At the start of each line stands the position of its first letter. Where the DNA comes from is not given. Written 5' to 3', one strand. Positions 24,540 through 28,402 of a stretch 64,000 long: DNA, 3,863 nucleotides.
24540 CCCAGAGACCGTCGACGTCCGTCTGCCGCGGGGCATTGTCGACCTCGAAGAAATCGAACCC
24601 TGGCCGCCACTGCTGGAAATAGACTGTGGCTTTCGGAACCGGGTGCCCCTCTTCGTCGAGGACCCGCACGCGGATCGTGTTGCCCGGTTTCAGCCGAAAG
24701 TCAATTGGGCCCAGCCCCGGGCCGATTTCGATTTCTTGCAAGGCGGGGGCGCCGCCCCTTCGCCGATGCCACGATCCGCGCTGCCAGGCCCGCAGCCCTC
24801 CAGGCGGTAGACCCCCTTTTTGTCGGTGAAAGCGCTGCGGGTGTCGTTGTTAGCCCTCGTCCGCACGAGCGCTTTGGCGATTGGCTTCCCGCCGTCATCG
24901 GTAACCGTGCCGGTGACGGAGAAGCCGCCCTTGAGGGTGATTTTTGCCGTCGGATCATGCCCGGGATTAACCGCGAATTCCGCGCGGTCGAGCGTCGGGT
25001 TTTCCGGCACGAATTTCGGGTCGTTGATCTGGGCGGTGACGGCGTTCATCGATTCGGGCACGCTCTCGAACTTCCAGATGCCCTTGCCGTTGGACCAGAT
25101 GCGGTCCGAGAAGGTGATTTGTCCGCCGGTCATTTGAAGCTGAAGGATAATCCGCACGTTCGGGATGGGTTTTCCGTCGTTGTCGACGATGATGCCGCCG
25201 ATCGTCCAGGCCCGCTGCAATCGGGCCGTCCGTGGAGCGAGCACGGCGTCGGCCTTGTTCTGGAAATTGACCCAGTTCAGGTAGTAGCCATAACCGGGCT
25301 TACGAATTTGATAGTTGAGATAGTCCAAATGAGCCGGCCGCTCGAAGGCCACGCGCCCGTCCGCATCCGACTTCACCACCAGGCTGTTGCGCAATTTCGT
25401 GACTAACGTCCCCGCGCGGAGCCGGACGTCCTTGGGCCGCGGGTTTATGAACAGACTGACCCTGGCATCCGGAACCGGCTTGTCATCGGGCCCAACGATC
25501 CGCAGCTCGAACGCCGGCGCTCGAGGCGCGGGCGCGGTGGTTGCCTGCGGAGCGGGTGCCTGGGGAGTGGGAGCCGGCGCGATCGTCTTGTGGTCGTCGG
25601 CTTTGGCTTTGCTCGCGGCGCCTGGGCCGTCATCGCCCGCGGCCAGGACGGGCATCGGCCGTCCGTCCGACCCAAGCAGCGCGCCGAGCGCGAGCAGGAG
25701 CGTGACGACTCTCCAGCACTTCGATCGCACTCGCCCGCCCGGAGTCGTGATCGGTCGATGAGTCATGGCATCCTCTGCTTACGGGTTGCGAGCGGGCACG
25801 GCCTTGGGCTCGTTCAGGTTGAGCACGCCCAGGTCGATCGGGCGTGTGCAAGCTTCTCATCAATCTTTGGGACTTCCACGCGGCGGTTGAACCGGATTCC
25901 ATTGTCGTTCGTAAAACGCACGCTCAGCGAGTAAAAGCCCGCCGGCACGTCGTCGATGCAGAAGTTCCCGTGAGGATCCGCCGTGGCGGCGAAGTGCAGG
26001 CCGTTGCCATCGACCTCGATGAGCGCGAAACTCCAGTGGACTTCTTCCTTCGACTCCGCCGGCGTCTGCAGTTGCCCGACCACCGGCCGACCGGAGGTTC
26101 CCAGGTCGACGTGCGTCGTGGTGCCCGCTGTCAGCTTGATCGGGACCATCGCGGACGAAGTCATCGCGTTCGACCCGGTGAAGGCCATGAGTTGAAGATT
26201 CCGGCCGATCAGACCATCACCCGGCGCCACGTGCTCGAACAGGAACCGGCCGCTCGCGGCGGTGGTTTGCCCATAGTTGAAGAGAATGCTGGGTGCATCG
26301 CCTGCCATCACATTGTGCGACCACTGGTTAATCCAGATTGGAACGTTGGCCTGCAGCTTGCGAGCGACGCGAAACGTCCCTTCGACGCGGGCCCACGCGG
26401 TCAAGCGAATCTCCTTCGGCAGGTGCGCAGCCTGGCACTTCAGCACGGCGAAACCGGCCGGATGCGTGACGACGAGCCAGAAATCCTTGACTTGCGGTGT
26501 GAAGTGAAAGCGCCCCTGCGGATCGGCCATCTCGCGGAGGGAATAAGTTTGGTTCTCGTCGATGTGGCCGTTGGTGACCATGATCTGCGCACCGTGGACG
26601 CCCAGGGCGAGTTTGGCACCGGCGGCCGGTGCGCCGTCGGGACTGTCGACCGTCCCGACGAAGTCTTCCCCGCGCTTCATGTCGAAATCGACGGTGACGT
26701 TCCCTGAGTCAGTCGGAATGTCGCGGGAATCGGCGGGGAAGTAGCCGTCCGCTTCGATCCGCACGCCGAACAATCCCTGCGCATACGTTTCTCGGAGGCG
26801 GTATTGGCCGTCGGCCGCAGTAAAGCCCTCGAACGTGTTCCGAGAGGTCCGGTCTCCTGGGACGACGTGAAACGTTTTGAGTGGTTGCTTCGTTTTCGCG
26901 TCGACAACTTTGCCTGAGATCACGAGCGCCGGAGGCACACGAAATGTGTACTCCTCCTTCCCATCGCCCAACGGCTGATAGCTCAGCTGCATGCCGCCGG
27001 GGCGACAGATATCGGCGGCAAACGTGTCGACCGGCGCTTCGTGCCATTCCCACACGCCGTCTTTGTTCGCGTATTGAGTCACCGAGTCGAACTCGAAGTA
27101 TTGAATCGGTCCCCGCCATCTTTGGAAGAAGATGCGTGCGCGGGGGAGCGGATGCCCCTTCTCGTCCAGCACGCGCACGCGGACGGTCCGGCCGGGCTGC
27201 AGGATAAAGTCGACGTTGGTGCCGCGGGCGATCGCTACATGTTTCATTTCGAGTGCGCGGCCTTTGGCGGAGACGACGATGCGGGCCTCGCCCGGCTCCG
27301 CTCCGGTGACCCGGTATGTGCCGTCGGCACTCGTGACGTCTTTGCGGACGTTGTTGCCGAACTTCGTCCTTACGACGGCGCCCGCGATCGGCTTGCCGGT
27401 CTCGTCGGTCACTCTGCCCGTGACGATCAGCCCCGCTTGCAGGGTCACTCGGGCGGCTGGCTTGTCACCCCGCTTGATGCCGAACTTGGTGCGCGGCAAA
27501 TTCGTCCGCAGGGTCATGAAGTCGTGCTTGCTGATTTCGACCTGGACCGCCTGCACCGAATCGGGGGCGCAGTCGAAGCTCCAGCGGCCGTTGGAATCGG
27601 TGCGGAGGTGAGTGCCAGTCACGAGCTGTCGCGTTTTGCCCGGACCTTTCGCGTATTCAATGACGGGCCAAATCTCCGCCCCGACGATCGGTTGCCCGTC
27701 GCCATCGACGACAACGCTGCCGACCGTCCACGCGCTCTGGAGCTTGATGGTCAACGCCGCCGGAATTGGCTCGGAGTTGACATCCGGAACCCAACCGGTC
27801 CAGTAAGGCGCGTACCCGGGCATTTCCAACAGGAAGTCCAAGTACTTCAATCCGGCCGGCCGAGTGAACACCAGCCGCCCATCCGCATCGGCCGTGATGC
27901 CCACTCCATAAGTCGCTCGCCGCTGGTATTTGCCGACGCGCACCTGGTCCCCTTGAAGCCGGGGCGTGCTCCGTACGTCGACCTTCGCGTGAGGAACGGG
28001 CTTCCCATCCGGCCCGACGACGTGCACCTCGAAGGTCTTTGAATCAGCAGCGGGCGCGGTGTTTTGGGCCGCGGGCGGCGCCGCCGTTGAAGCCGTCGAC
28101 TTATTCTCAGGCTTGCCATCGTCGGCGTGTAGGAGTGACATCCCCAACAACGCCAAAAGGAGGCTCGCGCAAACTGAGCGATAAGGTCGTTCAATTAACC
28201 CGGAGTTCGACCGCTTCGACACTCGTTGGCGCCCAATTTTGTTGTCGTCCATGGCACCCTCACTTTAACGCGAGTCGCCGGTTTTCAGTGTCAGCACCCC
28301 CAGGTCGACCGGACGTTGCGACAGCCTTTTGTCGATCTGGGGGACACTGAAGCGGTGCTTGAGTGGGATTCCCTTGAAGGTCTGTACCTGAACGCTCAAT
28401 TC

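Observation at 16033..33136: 17-kb head-to-tail array of eight paralogous signal-anchored beta-sandwich-repeat proteins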

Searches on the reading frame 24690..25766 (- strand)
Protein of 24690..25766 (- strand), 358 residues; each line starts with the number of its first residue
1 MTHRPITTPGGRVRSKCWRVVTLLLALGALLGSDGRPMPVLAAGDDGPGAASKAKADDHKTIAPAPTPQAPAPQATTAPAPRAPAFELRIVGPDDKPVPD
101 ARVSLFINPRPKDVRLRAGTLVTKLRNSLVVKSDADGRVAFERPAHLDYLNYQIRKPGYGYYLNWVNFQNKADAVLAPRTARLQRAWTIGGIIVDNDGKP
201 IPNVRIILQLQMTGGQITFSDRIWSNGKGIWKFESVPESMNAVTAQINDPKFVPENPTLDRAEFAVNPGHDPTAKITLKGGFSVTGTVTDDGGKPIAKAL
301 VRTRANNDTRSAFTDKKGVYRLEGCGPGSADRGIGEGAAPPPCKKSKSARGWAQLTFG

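Call 4: search_protein_families(library=pfam, proteins=[window:24690-25766:-], max_evalue=1)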
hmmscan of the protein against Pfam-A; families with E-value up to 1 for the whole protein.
window:24690-25766:- (358 aa): 9 families
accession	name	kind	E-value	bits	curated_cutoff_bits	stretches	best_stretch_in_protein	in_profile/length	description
PF13620.12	CarboxypepD_reg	-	2.3e-19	69.9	32.3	2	283-329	1-49/82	Carboxypeptidase regulatory-like domain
PF15976.11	CooC_C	-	1.5e-07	31.8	29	1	179-208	9-38/93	CS1-pili formation C-terminal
PF02369.22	Big_1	-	9.9e-07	29.2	34.9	2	283-321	20-63/93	Bacterial Ig-like domain (group 1)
PF17789.7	MG4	-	1.3e-05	25.7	24.7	1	282-322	16-58/95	Macroglobulin domain MG4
PF13715.12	CarbopepD_reg_2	-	8.3e-05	23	32.2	1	284-324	1-40/88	CarboxypepD_reg-like domain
PF00775.27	Dioxygenase_C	-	0.00043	20.2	27.3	0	249-304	3-52/182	Dioxygenase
PF20598.4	DUF6795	-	0.00067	20.4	27.4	0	194-240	5-50/103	Domain of unknown function (DUF6795)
PF24107.1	DUF7382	-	0.0012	19.1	27.4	0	272-302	10-40/65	Domain of unknown function (DUF7382)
PF17210.9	SdrD_B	-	0.12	13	29.7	0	288-329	16-59/112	SdrD B-like domain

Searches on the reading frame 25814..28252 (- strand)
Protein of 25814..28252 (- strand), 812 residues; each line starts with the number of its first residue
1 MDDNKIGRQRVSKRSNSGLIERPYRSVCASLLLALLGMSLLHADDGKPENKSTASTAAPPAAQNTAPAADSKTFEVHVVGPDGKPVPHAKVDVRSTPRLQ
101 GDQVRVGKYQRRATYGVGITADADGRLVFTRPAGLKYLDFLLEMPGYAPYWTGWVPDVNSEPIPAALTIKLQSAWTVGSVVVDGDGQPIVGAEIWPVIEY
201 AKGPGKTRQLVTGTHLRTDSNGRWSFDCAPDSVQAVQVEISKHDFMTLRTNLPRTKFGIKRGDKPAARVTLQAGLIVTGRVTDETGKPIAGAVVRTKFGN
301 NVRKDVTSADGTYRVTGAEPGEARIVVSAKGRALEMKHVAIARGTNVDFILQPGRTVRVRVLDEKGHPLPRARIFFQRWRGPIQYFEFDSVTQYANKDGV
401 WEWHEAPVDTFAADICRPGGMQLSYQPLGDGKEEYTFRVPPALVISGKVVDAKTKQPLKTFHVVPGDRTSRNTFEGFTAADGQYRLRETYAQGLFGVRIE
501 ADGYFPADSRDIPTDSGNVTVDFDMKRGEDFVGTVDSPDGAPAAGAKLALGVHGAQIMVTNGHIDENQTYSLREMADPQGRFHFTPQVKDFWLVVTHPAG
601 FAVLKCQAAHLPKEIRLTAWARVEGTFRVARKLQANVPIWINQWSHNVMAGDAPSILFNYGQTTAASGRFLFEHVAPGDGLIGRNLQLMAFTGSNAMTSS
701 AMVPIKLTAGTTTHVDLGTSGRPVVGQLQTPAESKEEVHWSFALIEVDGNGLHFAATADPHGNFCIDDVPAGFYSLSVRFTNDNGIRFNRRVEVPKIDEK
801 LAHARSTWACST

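Call 4: search_protein_families(library=pfam, proteins=[window:25814-28252:-], max_evalue=1)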
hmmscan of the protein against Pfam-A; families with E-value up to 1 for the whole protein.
window:25814-28252:- (812 aa): 16 families
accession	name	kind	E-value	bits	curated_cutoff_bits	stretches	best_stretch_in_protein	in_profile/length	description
PF13620.12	CarboxypepD_reg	-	2.4e-42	143.6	32.3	4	277-351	2-81/82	Carboxypeptidase regulatory-like domain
PF13715.12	CarbopepD_reg_2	-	2e-18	66.6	32.2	3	277-350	1-75/88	CarboxypepD_reg-like domain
PF02369.22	Big_1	-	5.2e-11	42.9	34.9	1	276-332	20-83/93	Bacterial Ig-like domain (group 1)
PF10670.15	DUF4198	-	6.9e-09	36.6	34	2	523-596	141-205/209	Domain of unknown function (DUF4198)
PF15976.11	CooC_C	-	3.2e-08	33.9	29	2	275-325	17-63/93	CS1-pili formation C-terminal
PF17789.7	MG4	-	7.7e-07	29.7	24.7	0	280-317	21-60/95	Macroglobulin domain MG4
PF17210.9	SdrD_B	-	4e-06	27.4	29.7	1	282-329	17-66/112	SdrD B-like domain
PF20598.4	DUF6795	-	5e-05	24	27.4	0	182-229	5-46/103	Domain of unknown function (DUF6795)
PF13115.11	YtkA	-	9.4e-05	23.4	25.9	0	66-96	16-45/85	YtkA-like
PF14686.12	fn3_3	-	9.4e-05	22.6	24.4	1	738-778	16-51/75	Polysaccharide lyase family 4, domain II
PF00775.27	Dioxygenase_C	-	0.00017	21.5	27.3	1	275-294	30-49/182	Dioxygenase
PF07210.18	DUF1416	-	0.00085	19.6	23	1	266-330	11-75/97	Protein of unknown function (DUF1416)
PF24107.1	DUF7382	-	0.004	17.4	27.4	1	71-95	19-43/65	Domain of unknown function (DUF7382)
PF09430.16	EMC7_beta-sandw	-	0.0068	17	26.6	1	747-781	14-48/122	ER membrane protein complex subunit 7, beta-sandwich domain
PF16371.11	MetallophosN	-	0.0081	16.8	35.6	0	279-318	1-34/77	N terminal of Calcineurin-like phosphoesterase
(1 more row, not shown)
